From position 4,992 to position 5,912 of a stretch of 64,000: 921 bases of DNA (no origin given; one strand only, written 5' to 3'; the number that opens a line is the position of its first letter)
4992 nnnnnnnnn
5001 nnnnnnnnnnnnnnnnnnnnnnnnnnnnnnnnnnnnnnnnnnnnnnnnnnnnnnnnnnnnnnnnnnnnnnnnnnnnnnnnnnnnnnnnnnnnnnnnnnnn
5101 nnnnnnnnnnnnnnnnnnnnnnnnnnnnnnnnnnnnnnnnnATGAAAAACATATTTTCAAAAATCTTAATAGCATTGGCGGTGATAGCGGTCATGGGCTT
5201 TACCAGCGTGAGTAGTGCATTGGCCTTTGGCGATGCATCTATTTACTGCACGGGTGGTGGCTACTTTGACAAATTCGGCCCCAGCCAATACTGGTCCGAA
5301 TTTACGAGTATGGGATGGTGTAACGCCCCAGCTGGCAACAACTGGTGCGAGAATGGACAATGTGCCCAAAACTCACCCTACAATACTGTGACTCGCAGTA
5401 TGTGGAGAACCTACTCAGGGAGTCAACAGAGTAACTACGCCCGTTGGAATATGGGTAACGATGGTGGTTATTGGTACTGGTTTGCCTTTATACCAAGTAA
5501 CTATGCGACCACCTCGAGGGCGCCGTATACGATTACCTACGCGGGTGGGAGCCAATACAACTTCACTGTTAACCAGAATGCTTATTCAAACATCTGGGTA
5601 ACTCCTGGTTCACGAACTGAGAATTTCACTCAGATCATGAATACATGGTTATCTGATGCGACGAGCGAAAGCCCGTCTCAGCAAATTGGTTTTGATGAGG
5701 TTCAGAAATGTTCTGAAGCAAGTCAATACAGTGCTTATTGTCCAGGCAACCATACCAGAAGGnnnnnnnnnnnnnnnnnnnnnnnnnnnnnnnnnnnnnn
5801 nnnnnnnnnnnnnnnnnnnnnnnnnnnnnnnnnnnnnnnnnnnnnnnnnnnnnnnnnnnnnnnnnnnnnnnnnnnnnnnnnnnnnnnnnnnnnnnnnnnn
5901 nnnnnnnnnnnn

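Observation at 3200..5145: Anti-sigma ectodomain has a secreted stand-alone paralog (decoy or co-sensor?)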

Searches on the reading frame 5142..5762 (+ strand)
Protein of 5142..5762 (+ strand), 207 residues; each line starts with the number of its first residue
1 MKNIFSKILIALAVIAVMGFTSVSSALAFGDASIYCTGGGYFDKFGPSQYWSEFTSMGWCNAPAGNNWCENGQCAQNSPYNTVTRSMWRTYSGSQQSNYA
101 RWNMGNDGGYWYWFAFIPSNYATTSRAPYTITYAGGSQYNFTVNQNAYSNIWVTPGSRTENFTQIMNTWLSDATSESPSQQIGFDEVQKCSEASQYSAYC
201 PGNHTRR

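Call 4: search_protein_families(library=pfam, proteins=[window:5142-5762:+], max_evalue=0.1)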
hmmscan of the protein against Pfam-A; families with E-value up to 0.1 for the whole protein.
window:5142-5762:+ (207 aa): 1 family
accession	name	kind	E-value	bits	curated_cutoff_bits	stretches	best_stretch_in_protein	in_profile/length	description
PF25275.1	Golvesin_C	-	4.1e-05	24.1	31.6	1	80-157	23-100/132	Golvesin C-terminal domain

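Call 8: search_protein_families(library=phrogs, proteins=[window:5142-5762:+], max_evalue=0.01)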
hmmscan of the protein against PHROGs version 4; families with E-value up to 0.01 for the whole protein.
window:5142-5762:+ (207 aa): 0 families

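Call 9: search_protein_families(library=ncbifam, proteins=[window:5142-5762:+], max_evalue=0.1)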
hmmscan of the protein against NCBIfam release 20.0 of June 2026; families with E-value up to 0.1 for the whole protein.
window:5142-5762:+ (207 aa): 0 families

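Call 89: find_homologous_proteins(query=window:5142-5762:+, max_evalue=0.001)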
Query window:5142-5762:+ (207 aa): 24 proteins with E <= 0.001 among 85 candidates.
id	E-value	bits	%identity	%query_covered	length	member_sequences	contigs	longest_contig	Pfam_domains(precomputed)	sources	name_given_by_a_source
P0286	4.1e-138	476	100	100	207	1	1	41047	-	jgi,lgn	jgi:hypothetical protein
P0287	5.8e-138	476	99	100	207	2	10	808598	-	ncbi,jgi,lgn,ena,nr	ncbi:hypothetical protein KBC89_00090 [Candidatus Woesebacteria bacterium]|jgi:hypothetical protein|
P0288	6.8e-137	472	99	100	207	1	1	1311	-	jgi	jgi:hypothetical protein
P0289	1.1e-136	472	98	100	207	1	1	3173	-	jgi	-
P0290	8.9e-132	456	94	100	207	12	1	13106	PF25275.2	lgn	-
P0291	4.7e-126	437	99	92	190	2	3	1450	-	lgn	-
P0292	6.7e-120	417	95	92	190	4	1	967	-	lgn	-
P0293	4.8e-112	391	79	100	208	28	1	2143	-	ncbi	-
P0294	1.2e-111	390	79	100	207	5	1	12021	-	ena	-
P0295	7.2e-110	384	78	100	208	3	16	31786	-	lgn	-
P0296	3.1e-96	339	73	100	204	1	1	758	-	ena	-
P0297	2.4e-84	301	65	99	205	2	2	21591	-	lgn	-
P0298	8.2e-77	276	62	92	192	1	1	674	-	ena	-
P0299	5.5e-76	273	60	99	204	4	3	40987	-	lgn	-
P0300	3.9e-72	261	56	99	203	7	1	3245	-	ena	-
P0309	2.2e-10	59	40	72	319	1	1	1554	PF01551.30,PF25275.2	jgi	jgi:hypothetical protein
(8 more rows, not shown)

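Call 100: search_protein_families(library=padloc, proteins=[window:5142-5762:+], max_evalue=0.01)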
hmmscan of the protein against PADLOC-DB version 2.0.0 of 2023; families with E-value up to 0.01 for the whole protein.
window:5142-5762:+ (207 aa): 0 families

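Call 102: search_solved_structures(query=window:5142-5762:+, max_evalue=10)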
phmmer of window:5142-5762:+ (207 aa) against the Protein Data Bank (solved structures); distinct sequences matched with E-value up to 10: 1.
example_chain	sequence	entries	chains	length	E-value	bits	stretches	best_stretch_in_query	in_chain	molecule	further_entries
7y71_O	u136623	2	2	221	0.09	15.8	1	17-57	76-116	Fab E7 heavy chain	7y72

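Call 110: search_protein_families(library=pfam, proteins=[window:5142-5762:+, P0309, P0290], max_evalue=1)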
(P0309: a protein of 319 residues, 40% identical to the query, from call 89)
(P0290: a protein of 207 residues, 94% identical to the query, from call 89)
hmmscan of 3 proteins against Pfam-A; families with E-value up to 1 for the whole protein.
window:5142-5762:+ (207 aa): 1 family
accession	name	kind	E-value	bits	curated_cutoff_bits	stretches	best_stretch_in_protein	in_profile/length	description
PF25275.1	Golvesin_C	-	4.1e-05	24.1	31.6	1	80-157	23-100/132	Golvesin C-terminal domain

P0309 (319 aa): 2 families
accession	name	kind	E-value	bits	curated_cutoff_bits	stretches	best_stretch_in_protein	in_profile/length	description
PF25275.1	Golvesin_C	-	4.6e-16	59.5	31.6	1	183-302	1-120/132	Golvesin C-terminal domain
PF01551.29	Peptidase_M23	-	2.7e-06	27.9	28.7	1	49-152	5-92/96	Peptidase family M23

P0290 (207 aa): 1 family
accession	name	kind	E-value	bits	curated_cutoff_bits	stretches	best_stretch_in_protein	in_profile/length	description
PF25275.1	Golvesin_C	-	1.8e-05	25.2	31.6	1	83-157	26-100/132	Golvesin C-terminal domain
